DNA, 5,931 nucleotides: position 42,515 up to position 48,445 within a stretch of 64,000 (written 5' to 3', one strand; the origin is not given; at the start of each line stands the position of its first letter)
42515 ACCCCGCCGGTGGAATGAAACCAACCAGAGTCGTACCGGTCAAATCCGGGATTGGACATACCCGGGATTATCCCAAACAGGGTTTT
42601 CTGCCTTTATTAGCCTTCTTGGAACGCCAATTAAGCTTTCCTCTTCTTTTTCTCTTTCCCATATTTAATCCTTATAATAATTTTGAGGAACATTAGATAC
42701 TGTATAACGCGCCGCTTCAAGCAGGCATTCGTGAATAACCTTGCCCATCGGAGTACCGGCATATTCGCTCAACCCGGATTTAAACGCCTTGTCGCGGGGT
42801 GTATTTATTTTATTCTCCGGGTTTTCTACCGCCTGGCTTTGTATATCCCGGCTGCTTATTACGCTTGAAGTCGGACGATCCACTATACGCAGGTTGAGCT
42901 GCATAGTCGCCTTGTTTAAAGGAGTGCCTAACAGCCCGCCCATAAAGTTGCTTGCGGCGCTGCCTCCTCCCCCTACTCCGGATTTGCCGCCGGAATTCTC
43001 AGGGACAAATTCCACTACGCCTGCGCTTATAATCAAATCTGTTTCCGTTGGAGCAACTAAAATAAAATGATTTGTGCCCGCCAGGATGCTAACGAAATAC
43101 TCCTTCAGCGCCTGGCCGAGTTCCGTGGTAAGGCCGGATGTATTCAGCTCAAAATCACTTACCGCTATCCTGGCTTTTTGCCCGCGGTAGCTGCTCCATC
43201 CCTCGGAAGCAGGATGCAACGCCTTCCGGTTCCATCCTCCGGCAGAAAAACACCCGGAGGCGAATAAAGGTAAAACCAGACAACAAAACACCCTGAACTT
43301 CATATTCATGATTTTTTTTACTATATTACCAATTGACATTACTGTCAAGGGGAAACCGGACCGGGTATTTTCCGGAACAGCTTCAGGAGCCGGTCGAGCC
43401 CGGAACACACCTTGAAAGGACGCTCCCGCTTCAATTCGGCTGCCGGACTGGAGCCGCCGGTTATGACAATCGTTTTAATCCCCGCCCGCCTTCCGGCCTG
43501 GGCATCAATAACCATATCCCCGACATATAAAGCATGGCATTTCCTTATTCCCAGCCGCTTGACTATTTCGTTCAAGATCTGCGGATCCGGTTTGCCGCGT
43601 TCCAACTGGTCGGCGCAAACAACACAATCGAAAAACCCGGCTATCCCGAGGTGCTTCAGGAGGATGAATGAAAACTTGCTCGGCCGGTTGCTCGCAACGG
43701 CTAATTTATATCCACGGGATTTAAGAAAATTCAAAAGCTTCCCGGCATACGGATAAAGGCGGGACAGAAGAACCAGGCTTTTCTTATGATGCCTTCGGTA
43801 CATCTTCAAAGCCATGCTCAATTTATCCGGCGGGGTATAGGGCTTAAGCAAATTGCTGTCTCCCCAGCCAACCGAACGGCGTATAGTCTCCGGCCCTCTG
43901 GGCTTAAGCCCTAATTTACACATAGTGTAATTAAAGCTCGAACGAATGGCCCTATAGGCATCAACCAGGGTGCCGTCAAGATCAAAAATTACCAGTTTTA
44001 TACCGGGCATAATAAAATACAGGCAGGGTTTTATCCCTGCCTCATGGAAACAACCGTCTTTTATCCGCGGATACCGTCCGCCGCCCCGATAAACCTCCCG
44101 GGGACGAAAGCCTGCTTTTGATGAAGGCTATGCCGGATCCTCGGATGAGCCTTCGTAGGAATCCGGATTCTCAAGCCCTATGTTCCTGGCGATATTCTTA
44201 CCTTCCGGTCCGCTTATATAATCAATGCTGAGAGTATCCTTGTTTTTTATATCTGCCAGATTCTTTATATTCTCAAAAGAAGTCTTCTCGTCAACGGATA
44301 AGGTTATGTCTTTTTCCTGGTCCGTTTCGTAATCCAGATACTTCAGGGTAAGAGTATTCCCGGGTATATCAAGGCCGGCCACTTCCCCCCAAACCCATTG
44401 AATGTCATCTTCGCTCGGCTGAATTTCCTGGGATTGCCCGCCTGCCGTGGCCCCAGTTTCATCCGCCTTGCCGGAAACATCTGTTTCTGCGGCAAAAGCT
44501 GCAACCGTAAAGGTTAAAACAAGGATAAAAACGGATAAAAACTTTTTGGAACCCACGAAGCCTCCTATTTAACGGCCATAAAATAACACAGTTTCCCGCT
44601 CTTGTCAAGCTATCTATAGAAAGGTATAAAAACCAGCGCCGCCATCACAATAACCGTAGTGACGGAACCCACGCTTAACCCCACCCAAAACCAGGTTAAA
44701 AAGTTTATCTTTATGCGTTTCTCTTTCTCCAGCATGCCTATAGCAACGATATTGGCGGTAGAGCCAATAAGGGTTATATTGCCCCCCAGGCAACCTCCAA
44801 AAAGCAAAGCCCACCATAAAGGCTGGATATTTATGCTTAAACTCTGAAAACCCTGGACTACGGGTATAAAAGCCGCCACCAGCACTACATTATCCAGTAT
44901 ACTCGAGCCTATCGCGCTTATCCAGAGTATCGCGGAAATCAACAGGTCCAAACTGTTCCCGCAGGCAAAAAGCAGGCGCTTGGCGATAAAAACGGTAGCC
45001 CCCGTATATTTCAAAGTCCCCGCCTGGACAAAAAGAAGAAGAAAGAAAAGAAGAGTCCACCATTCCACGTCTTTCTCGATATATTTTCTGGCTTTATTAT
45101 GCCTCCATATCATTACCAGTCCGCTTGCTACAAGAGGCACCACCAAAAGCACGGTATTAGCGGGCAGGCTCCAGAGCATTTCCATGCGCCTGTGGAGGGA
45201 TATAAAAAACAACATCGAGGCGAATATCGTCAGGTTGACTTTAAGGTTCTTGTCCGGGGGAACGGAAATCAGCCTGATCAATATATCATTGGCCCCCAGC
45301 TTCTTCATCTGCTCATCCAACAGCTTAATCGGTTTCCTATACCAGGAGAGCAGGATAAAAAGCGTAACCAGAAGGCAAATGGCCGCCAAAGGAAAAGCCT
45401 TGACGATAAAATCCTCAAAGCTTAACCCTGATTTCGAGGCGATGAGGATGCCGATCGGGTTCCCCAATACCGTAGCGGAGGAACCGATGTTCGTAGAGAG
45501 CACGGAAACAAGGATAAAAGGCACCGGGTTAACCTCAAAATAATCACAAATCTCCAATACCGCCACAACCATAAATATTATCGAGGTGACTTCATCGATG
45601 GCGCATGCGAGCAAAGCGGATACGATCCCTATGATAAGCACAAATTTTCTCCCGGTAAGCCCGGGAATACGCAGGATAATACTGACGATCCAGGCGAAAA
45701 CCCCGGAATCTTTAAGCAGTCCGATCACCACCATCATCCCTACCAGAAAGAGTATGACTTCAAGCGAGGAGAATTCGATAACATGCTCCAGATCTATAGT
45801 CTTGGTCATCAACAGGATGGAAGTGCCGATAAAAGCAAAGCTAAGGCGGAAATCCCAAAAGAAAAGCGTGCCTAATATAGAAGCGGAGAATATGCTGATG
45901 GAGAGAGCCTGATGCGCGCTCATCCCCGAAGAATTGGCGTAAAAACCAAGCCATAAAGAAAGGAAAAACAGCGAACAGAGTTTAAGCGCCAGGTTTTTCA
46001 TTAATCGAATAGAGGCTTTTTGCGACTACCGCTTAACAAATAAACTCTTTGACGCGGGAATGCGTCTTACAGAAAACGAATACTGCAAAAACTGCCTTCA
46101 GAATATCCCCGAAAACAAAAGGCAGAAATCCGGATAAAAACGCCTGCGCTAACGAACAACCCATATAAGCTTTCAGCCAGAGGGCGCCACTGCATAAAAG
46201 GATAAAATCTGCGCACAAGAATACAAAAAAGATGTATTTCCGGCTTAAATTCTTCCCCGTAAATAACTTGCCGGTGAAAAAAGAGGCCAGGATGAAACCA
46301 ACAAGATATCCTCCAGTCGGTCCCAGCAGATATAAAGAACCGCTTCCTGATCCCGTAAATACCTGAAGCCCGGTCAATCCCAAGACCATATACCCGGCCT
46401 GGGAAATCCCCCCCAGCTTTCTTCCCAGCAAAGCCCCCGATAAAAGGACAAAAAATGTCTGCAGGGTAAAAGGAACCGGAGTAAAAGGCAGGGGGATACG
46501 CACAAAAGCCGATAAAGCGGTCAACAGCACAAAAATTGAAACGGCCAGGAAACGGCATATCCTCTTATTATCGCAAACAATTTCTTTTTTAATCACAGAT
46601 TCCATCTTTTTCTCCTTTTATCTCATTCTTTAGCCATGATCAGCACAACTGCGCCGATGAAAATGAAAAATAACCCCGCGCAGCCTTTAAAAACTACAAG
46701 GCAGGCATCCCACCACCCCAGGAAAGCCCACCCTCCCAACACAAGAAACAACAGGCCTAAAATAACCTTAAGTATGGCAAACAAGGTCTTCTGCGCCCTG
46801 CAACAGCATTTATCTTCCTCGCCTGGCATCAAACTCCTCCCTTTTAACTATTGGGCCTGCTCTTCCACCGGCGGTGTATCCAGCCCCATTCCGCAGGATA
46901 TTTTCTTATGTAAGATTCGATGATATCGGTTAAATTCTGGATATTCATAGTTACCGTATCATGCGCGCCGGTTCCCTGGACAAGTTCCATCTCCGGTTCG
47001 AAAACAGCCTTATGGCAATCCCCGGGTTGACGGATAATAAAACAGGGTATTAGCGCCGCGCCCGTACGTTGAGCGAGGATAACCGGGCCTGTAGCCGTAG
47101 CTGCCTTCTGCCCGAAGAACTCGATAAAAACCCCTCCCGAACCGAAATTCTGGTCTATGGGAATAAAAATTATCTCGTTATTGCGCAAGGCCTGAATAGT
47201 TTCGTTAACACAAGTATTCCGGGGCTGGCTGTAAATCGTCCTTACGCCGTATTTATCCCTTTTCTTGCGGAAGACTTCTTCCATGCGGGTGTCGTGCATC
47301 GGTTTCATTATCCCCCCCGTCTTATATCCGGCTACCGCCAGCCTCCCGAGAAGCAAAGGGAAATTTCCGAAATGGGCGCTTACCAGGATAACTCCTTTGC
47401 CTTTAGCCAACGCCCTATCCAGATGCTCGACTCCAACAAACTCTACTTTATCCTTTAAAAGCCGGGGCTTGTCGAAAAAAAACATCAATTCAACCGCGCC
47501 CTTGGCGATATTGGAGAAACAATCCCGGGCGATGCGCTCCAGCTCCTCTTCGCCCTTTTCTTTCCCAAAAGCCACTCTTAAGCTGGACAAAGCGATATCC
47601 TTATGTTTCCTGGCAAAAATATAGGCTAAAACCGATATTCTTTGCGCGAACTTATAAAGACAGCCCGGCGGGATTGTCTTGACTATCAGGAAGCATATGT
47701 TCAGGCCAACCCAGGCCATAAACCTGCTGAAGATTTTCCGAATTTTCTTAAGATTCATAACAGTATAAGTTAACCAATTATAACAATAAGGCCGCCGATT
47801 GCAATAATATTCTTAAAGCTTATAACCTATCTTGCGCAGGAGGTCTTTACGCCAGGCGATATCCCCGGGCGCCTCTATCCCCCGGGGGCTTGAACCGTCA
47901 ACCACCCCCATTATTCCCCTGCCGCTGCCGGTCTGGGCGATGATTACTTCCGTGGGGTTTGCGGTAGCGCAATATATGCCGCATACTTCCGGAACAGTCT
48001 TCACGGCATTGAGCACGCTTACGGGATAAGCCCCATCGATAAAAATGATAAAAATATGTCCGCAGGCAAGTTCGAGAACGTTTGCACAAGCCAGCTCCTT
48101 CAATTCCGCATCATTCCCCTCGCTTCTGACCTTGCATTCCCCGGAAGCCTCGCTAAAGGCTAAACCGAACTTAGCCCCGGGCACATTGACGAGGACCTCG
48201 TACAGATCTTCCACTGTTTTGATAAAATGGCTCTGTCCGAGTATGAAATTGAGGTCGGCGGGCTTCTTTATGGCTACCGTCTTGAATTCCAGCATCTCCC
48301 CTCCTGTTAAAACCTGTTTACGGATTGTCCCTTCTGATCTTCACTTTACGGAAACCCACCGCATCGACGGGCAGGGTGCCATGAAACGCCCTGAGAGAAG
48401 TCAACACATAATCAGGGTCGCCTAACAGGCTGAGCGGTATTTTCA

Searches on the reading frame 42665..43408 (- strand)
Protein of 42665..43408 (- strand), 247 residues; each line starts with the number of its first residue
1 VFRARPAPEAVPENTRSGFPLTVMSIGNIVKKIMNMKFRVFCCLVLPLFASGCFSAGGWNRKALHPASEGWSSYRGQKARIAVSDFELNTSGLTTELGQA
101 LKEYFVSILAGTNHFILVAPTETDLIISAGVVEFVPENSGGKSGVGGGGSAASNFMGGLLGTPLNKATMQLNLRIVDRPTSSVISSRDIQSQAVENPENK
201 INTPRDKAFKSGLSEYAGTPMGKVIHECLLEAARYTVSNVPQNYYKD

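Call 33: search_protein_families(library=pfam, proteins=[window:42665-43408:-], max_evalue=0.01)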
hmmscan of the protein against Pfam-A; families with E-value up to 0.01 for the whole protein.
window:42665-43408:- (247 aa): 1 family
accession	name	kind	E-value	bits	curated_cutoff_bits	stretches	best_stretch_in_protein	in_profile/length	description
PF03783.19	CsgG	-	1.2e-07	31.7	20.8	1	121-240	88-201/210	Curli production assembly/transport component CsgG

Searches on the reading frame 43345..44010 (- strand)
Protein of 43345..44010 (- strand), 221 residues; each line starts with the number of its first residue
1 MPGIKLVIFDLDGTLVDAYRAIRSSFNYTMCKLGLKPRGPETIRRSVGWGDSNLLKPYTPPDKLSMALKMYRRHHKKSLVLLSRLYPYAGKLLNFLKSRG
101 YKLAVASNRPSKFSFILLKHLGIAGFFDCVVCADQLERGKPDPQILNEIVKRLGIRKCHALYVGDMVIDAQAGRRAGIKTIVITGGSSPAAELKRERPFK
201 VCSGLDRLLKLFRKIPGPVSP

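Call 33: search_protein_families(library=pfam, proteins=[window:43345-44010:-], max_evalue=0.01)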
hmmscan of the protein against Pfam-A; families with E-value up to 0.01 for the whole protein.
window:43345-44010:- (221 aa): 6 families
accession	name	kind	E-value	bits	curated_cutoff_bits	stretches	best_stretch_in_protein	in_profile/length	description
PF13419.12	HAD_2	-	9.3e-39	133.8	23.8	1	7-183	1-178/178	Haloacid dehalogenase-like hydrolase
PF00702.32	Hydrolase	-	1e-30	108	26.4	1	4-177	1-191/191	haloacid dehalogenase-like hydrolase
PF13242.12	Hydrolase_like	-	3.5e-11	43.3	22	1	138-206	2-73/75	HAD-hyrolase-like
PF12710.13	HAD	-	3.4e-09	37.8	27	1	7-138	1-134/189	haloacid dehalogenase-like hydrolase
PF13344.12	Hydrolase_6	-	0.0003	21.2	27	0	80-120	10-50/101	Haloacid dehalogenase-like hydrolase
PF08282.18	Hydrolase_3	-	0.0037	17.5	20.9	0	7-27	1-21/255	haloacid dehalogenase-like hydrolase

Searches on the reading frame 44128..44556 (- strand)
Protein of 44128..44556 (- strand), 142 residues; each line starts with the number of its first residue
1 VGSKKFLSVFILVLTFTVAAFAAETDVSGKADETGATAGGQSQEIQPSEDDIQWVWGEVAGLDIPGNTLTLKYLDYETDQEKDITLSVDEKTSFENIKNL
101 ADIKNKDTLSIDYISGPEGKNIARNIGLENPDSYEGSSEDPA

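Call 33: search_protein_families(library=pfam, proteins=[window:44128-44556:-], max_evalue=0.01)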
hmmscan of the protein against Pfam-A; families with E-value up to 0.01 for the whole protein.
window:44128-44556:- (142 aa): 1 family
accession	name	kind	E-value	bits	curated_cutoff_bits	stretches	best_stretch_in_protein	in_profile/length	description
PF18914.6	DUF5666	-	0.0098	16.6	27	0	65-126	8-59/60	Domain of unknown function (DUF5666)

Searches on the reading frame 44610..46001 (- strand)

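Call 33: search_protein_families(library=pfam, proteins=[window:44610-46001:-], max_evalue=0.01)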
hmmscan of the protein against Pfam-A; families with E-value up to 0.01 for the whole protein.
window:44610-46001:- (463 aa): 3 families
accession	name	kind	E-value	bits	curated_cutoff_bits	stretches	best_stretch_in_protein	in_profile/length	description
PF03600.22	CitMHS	-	5.3e-48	164.3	31.9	1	55-402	14-336/336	Citrate transporter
PF02040.21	ArsB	-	2e-05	24.6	22.2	1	64-456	34-419/423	Arsenical pump membrane protein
PF06808.19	DctM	-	0.0043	16.4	23.8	1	20-216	225-407/413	Tripartite ATP-independent periplasmic transporter, DctM component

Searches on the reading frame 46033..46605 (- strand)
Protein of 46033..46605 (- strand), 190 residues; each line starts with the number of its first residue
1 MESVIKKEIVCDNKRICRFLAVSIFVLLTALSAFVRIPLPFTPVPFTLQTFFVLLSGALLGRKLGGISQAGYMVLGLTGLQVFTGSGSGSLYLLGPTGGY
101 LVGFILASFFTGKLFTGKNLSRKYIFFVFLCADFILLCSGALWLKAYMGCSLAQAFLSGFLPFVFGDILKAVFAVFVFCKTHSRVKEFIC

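Call 33: search_protein_families(library=pfam, proteins=[window:46033-46605:-], max_evalue=0.01)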
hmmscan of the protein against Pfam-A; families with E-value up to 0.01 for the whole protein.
window:46033-46605:- (190 aa): 1 family
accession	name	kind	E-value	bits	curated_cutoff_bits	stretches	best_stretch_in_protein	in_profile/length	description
PF02632.19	BioY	-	3.3e-38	131.2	25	1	41-180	1-137/140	BioY family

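Call 50: find_homologous_proteins(query=window:46033-46605:-)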
Query window:46033-46605:- (190 aa): 4852 proteins with E <= 0.001 among 5745 candidates; the best 120 are listed.
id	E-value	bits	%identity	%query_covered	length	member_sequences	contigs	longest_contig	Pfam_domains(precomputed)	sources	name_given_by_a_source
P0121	1.8e-115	401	99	100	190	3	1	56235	PF02632.20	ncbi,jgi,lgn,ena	ncbi:MAG: biotin transporter BioY [Candidatus Omnitrophota bacterium]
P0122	6.0e-74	266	68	98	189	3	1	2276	PF02632.20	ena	-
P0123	1.3e-73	265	67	99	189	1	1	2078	PF02632.20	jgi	jgi:biotin transport system substrate-specific component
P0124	2.3e-73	264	69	98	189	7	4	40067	PF02632.20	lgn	-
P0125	5.0e-73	263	68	98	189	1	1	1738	PF02632.20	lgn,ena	-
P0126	6.5e-73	263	68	98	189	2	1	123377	PF02632.20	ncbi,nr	ncbi:MAG: biotin transporter BioY [Candidatus Omnitrophica bacterium]|nr:biotin transporter BioY [Ca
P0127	9.5e-73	262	71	98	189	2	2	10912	PF02632.20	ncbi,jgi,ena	-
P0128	1.4e-72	262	68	98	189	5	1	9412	PF02632.20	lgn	-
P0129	1.7e-72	261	68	98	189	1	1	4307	PF02632.20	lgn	-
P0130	2.0e-72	261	68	98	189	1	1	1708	PF02632.20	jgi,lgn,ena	jgi:biotin transport system substrate-specific component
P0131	2.3e-72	261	67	98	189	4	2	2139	PF02632.20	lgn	-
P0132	1.1e-71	259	69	98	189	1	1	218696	PF02632.20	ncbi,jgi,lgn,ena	ncbi:MAG: biotin transporter BioY [Candidatus Omnitrophota bacterium]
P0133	1.1e-71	259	67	98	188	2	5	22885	PF02632.20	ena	-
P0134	1.4e-71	258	69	98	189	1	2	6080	PF02632.20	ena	-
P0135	2.4e-71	258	67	98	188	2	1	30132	PF02632.20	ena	-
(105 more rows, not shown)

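Call 53: find_related_loci(query=A2, collection=metagenome_contigs, flank=5000)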
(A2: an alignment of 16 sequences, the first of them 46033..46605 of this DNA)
Query A2 (190 aa) in metagenome_contigs; peptide patterns used: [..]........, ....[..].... (x = any residue, [..] = any of these).
600 stretches matched a pattern (row limit reached: there are more); 559 encode a relative of the query (tblastn E <= 1e-3); the best 80 are kept; 80 distinct loci.
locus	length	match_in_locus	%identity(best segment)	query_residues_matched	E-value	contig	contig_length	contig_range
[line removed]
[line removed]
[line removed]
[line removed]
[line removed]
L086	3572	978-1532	69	1-186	3e-77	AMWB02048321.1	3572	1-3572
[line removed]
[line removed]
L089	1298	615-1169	66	1-186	1e-81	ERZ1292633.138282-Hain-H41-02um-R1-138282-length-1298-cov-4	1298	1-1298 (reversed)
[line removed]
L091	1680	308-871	66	1-189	9e-80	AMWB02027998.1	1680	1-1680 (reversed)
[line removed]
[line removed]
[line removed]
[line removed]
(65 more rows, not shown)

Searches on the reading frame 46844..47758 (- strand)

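Call 33: search_protein_families(library=pfam, proteins=[window:46844-47758:-], max_evalue=0.01)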
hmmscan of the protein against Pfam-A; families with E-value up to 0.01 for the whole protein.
window:46844-47758:- (304 aa): 1 family
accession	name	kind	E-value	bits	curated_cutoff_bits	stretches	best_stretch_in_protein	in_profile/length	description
PF03279.18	Lip_A_acyltrans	-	3.9e-50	171.2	22.3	1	7-299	8-294/295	Bacterial lipid A biosynthesis acyltransferase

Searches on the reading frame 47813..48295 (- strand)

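Call 33: search_protein_families(library=pfam, proteins=[window:47813-48295:-], max_evalue=0.01)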
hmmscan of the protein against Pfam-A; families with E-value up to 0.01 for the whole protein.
window:47813-48295:- (160 aa): 1 family
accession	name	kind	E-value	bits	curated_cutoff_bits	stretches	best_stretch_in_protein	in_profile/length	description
PF04008.19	Adenosine_kin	-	2.2e-68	229.3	25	1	7-159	1-154/154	Adenosine specific kinase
